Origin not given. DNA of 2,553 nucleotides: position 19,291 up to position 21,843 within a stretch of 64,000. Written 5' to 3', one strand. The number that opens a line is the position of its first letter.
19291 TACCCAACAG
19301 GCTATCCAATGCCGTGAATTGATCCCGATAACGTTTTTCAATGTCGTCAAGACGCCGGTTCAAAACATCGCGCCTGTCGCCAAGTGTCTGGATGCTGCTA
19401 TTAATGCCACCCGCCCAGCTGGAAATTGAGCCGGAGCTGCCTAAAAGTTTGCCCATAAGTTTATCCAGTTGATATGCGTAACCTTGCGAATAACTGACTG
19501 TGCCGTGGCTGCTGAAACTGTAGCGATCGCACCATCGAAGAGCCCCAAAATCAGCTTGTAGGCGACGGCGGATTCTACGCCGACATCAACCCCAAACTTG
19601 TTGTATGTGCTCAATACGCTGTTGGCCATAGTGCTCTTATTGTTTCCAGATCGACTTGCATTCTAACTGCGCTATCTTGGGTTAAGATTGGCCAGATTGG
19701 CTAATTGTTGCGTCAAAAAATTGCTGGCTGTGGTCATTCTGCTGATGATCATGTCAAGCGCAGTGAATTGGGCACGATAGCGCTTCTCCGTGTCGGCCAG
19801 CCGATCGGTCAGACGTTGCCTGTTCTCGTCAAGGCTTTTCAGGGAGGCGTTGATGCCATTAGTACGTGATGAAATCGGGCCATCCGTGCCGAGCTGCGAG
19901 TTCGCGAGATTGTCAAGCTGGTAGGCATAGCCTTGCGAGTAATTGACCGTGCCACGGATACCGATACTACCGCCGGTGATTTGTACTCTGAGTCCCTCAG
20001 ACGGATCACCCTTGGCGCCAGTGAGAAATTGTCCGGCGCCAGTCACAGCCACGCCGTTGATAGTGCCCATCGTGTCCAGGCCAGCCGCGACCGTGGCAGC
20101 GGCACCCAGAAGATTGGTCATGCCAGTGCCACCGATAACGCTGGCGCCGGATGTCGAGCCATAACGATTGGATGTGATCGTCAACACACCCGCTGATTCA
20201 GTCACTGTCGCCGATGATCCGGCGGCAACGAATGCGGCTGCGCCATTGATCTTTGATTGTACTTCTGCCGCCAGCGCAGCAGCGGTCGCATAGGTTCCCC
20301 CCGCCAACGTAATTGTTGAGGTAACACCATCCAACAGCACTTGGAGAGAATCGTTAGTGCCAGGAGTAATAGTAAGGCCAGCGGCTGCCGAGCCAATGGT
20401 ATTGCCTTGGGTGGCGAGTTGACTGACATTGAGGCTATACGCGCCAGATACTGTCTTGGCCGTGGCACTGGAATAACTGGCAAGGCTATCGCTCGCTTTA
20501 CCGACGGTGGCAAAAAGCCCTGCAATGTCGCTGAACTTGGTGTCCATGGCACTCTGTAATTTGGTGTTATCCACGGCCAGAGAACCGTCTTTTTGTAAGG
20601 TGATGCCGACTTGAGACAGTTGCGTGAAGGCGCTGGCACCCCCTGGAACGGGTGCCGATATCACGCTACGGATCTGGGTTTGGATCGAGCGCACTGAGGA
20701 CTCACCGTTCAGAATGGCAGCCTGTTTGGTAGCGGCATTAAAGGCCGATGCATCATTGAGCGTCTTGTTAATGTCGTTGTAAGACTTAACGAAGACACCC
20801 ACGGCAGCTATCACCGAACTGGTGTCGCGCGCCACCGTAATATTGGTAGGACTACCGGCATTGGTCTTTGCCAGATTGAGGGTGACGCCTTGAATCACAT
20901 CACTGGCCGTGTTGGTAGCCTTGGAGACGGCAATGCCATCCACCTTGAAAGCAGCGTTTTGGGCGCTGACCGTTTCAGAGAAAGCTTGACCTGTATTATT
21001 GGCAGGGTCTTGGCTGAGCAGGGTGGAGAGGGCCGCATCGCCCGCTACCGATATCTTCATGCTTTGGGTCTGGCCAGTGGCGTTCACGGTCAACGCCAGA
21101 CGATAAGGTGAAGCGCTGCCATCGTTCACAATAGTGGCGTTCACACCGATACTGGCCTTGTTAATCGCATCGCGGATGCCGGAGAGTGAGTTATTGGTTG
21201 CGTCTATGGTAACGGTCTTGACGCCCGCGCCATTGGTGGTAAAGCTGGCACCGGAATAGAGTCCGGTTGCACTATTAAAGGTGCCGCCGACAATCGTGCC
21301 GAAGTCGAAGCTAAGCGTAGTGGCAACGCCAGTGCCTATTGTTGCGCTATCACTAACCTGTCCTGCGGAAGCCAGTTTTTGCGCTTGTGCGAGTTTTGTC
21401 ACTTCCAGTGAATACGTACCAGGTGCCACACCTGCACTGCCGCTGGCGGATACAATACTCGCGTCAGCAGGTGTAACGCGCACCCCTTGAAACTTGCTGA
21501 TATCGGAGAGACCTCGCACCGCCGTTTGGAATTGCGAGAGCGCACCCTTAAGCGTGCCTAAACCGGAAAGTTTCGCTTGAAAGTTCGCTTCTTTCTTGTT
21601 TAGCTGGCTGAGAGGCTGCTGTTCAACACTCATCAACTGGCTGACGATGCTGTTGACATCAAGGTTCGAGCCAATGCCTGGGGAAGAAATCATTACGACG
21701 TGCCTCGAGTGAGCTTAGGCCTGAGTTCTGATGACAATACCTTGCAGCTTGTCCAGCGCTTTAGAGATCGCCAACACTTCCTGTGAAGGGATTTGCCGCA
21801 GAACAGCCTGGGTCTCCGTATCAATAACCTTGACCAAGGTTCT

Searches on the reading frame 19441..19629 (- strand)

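Call 47: search_protein_families(library=pfam, proteins=[window:19441-19629:-], max_evalue=1)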
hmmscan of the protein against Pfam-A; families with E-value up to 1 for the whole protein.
window:19441-19629:- (62 aa): 1 family
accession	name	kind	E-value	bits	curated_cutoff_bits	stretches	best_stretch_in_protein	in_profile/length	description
PF14748.11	P5CR_dimer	-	0.043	14.5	25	1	8-51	24-69/105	Pyrroline-5-carboxylate reductase dimerisation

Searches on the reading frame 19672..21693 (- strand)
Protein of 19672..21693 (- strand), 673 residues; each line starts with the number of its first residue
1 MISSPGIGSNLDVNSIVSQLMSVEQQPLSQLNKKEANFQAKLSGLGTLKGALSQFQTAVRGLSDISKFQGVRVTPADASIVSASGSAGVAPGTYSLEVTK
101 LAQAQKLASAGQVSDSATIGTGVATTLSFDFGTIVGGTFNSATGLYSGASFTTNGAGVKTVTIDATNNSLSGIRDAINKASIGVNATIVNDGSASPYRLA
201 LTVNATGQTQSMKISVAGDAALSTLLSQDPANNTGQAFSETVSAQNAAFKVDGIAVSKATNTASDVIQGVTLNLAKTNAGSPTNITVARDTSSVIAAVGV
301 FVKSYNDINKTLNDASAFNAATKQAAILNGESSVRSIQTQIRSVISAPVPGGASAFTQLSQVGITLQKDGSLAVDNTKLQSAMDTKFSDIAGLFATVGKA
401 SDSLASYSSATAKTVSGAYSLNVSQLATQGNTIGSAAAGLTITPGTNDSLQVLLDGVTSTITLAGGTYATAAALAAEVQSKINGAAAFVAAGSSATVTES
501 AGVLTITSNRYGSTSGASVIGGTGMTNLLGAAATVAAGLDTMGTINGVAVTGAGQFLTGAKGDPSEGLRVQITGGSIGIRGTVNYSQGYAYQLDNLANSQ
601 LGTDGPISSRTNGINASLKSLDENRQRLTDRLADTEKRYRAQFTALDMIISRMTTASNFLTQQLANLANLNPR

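Call 46: find_homologous_proteins(query=window:19672-21693:-, max_evalue=1e-30)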
Query window:19672-21693:- (673 aa): 3307 proteins with E <= 1e-30 among 8000 candidates; the best 120 are listed.
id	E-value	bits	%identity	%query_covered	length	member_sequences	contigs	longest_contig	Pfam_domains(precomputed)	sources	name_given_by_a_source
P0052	0.0e+0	1350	100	100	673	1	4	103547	PF07195.18,PF02465.24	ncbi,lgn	-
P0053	0.0e+0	1272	94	100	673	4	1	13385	PF07195.18,PF02465.24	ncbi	-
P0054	0.0e+0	1246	92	100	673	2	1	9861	PF07195.18,PF02465.24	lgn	-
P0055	0.0e+0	1220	90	100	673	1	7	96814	PF07195.18,PF02465.24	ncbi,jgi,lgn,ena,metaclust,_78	metaclust:\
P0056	7.0e-291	984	74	99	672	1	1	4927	PF07195.18,PF02465.24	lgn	-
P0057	8.7e-291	984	74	99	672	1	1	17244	PF07195.18,PF02465.24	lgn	-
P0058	2.8e-290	982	74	99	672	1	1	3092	PF07195.18,PF02465.24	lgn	-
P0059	6.2e-286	968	73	99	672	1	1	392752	PF07195.18,PF02465.24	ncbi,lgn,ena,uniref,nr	ncbi:flagellar filament capping protein FliD [Polaromonas sp. AET17H-212]|uniref:flagellar filament 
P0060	7.4e-286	968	73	99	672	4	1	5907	PF07195.18,PF02465.24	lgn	-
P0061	2.4e-284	963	74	99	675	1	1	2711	PF07195.18,PF02465.24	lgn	-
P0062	1.2e-282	957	73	99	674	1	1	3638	PF07195.18,PF02465.24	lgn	-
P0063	1.0e-279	948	71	99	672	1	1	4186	PF07195.18,PF02465.24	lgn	-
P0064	3.0e-279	946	66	80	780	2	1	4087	PF07195.18,PF02465.24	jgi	-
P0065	5.4e-279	945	65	80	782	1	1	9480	PF07195.18,PF02465.24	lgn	-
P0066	1.9e-278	943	73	99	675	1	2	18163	PF07195.18,PF02465.24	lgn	-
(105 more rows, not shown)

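Call 48: find_encoding_contigs(protein=P0059, flank=6000, max_places=2)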
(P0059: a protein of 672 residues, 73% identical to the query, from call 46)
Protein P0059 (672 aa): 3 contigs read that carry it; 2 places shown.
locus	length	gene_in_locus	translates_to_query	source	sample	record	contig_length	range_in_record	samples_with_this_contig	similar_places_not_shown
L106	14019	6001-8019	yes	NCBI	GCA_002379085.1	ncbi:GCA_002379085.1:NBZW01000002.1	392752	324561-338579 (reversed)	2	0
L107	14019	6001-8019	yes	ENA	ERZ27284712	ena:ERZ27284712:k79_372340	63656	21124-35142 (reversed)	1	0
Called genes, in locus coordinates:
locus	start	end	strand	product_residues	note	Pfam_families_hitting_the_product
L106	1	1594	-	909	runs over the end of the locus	PF00072:Response_reg, PF00989:PAS, PF13188:PAS_8 (weak), PF13426:PAS_9, PF00990:GGDEF, PF00563:EAL, PF00072:Response_reg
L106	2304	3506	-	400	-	PF08668:HDOD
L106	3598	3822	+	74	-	-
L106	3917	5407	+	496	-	PF00669:Flagellin_N, PF07196:Flagellin_IN (weak), PF00700:Flagellin_C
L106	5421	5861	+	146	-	PF03646:FlaG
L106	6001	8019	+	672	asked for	PF02465:FliD_N, PF07195:FliD_C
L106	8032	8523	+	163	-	PF02561:FliS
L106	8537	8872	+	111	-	PF05400:FliT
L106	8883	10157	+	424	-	PF02120:Flg_hook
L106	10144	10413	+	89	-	PF01312:Bac_export_2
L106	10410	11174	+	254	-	PF07317:PilZN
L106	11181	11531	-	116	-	PF02049:FliE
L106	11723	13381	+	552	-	PF01514:YscJ_FliF, PF08345:YscJ_FliF_C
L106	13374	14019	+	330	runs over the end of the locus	PF03448:MgtE_N (faint), PF14842:FliG_N, PF14841:FliG_M, PF01706:FliG_C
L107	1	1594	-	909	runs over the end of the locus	PF00072:Response_reg, PF00989:PAS, PF13188:PAS_8 (weak), PF13426:PAS_9, PF00990:GGDEF, PF00563:EAL, PF00072:Response_reg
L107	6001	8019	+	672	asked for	PF02465:FliD_N, PF07195:FliD_C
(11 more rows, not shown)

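Call 49: find_encoding_contigs(protein=P0057, flank=6000, max_places=2)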
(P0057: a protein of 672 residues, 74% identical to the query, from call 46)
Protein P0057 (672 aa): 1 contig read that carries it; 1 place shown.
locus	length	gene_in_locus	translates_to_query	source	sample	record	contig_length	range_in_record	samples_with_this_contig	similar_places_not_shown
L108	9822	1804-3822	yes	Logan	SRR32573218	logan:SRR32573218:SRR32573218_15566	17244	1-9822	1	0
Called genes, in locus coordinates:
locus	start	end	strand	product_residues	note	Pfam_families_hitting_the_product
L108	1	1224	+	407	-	?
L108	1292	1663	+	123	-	PF03646:FlaG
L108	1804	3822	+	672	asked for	PF02465:FliD_N, PF07195:FliD_C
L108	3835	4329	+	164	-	PF02561:FliS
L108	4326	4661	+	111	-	PF05400:FliT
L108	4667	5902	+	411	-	PF02120:Flg_hook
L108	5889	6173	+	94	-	PF01312:Bac_export_2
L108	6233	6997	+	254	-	PF07317:PilZN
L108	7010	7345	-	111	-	PF02049:FliE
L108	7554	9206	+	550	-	PF01514:YscJ_FliF, PF08345:YscJ_FliF_C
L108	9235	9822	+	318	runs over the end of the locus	PF03448:MgtE_N (faint), PF14842:FliG_N, PF14841:FliG_M, PF01706:FliG_C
